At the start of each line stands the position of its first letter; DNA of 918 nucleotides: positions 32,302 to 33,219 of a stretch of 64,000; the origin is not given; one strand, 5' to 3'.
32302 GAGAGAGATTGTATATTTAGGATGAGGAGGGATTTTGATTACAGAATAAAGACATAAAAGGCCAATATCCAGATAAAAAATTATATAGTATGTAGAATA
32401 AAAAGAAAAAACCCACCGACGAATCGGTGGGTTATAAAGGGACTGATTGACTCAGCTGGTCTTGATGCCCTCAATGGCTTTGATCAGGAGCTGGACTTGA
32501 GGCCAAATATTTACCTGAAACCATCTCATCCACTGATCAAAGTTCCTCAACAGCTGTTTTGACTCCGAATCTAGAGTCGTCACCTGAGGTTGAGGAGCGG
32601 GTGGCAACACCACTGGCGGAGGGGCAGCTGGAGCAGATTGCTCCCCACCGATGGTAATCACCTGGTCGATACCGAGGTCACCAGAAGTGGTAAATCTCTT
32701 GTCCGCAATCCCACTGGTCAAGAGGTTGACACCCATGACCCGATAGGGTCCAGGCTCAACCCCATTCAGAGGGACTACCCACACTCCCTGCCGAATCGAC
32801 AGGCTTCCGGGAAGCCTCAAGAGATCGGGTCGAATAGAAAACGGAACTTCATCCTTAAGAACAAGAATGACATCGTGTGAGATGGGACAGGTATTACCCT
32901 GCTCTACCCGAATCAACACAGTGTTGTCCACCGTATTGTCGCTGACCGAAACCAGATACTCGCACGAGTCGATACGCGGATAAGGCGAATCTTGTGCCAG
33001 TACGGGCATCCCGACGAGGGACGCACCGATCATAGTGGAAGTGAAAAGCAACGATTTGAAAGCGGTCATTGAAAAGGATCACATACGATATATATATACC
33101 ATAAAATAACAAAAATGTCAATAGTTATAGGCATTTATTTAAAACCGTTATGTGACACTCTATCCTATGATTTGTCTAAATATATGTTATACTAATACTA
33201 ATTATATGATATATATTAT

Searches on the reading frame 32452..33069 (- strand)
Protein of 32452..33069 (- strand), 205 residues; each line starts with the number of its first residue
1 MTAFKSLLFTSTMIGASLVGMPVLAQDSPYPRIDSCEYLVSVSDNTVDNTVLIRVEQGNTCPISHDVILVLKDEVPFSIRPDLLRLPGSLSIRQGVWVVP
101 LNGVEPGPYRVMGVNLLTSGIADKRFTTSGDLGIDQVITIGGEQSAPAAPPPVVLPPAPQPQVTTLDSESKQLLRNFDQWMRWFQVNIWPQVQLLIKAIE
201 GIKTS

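Call 66: search_protein_families(library=pfam, proteins=[window:32452-33069:-], max_evalue=0.1)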
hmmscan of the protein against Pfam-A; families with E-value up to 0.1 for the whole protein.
window:32452-33069:- (205 aa): 0 families

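Call 74: search_protein_families(library=ncbifam, proteins=[window:32452-33069:-], max_evalue=1)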
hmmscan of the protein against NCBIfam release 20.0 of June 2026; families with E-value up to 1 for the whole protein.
window:32452-33069:- (205 aa): 0 families

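Call 104: find_homologous_proteins(query=window:32452-33069:-, max_evalue=0.001)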
Query window:32452-33069:- (205 aa): 43 proteins with E <= 0.001 among 444 candidates.
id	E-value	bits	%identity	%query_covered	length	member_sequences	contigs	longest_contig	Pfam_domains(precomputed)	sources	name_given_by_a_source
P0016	2.0e-126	437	98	100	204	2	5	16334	-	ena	-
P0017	1.7e-108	379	84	100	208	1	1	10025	-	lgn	-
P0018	3.9e-73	263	66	95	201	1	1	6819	-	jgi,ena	jgi:hypothetical protein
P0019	1.3e-71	258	64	100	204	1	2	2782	-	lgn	-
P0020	4.0e-69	250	61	100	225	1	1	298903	-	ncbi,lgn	-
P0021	7.9e-66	239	65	88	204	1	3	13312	-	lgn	-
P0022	1.2e-61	226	57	100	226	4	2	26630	-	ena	-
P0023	1.6e-55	206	54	99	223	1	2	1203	-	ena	-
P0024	2.3e-48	182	54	100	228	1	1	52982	-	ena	-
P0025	4.4e-48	182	48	100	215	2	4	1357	-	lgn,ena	-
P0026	9.4e-48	180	48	100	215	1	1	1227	-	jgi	jgi:hypothetical protein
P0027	1.1e-46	177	49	100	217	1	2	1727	-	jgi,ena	jgi:hypothetical protein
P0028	1.7e-46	176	42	100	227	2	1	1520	-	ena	-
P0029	5.1e-46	175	47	100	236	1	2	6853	-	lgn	-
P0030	6.6e-46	174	47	100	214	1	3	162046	-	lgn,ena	-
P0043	3.5e-40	156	49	89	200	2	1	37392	-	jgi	jgi:hypothetical protein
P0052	4.2e-35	139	43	100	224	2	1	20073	-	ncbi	ncbi:MAG: hypothetical protein ACO3TG_00935 [Minisyncoccia bacterium]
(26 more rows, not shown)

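Call 105: find_encoding_contigs(protein=P0020, flank=8000, max_places=1)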
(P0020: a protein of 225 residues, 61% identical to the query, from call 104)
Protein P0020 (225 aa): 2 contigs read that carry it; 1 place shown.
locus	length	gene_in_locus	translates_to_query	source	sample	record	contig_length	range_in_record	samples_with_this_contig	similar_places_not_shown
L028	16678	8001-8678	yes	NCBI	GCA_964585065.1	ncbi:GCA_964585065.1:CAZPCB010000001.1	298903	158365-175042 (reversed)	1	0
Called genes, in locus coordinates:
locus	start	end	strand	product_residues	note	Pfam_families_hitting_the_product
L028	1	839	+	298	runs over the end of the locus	PF01149:Fapy_DNA_glyco, PF05833:NFACT_N (faint), PF06831:H2TH, PF06827:zf-FPG_IleRS (faint)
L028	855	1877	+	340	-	PF01594:AI-2E_transport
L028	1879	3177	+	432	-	PF02646:RmuC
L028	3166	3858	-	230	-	PF20260:PUA_4, PF04452:Methyltrans_RNA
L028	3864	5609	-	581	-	PF00496:SBP_bac_5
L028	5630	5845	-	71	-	PF03840:SecG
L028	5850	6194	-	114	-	PF04020:Phage_holin_4_2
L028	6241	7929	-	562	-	PF19830:DUF6311, PF25853:DUF6311_C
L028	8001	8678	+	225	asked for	-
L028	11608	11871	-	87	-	-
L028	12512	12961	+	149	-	PF04480:DUF559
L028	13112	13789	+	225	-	-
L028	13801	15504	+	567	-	PF01476:LysM (weak), PF23473:LysM3_LYK4_5 (faint), PF01476:LysM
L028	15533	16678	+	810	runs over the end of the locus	PF24299:DUF7483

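Call 106: find_encoding_contigs(protein=P0030, flank=8000, max_places=1)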
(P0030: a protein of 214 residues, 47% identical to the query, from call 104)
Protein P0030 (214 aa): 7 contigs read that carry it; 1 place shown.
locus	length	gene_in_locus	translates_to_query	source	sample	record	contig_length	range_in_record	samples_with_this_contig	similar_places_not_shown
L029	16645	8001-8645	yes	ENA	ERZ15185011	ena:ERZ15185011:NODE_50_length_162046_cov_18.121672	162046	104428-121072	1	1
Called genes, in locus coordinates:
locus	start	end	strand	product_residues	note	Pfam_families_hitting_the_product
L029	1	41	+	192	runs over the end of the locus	PF00625:Guanylate_kin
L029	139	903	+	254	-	PF01936:NYN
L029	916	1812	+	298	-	PF01149:Fapy_DNA_glyco, PF05833:NFACT_N (faint), PF06831:H2TH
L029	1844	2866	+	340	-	PF01594:AI-2E_transport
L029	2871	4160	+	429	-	PF02646:RmuC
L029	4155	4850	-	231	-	PF20260:PUA_4, PF04452:Methyltrans_RNA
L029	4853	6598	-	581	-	PF00496:SBP_bac_5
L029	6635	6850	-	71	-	PF03840:SecG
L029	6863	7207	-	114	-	PF04020:Phage_holin_4_2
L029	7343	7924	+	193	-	PF01794:Ferric_reduct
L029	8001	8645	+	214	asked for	-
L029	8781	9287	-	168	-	-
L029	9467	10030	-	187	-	-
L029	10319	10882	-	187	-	PF19830:DUF6311, PF25853:DUF6311_C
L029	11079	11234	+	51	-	-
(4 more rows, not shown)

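Call 107: find_encoding_contigs(protein=P0052, flank=8000, max_places=1)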
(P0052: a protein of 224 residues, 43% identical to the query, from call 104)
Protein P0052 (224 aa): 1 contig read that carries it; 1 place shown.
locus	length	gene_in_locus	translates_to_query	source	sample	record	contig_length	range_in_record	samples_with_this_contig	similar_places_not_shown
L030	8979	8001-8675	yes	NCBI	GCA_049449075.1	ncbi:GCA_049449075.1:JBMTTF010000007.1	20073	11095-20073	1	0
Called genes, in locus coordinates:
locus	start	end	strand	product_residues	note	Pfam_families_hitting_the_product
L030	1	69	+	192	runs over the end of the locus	PF00625:Guanylate_kin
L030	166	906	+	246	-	PF01936:NYN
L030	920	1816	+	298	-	PF01149:Fapy_DNA_glyco, PF06831:H2TH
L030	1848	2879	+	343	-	PF01594:AI-2E_transport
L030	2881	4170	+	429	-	PF02646:RmuC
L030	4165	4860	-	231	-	PF20260:PUA_4, PF04452:Methyltrans_RNA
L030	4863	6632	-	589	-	PF00496:SBP_bac_5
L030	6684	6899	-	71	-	PF03840:SecG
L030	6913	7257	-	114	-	PF04020:Phage_holin_4_2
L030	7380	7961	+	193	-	PF01794:Ferric_reduct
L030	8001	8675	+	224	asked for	-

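Call 108: find_encoding_contigs(protein=P0043, flank=8000, max_places=1)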
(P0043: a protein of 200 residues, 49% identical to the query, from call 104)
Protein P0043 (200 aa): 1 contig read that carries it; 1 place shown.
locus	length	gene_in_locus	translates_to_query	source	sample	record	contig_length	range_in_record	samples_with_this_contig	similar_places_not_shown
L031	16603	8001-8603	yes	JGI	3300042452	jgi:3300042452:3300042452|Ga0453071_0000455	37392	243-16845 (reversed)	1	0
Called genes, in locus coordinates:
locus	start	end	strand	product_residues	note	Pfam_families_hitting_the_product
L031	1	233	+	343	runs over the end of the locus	PF01594:AI-2E_transport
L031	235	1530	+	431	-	PF02646:RmuC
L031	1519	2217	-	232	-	PF20260:PUA_4, PF04452:Methyltrans_RNA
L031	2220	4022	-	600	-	PF00496:SBP_bac_5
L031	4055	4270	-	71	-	PF03840:SecG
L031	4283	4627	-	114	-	PF04020:Phage_holin_4_2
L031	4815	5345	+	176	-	PF01794:Ferric_reduct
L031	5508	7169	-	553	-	PF19830:DUF6311, PF25853:DUF6311_C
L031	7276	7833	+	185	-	-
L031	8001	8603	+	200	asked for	-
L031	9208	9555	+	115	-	-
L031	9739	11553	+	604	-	PF07693:KAP_NTPase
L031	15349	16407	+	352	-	PF06664:WLS-like_TM (weak)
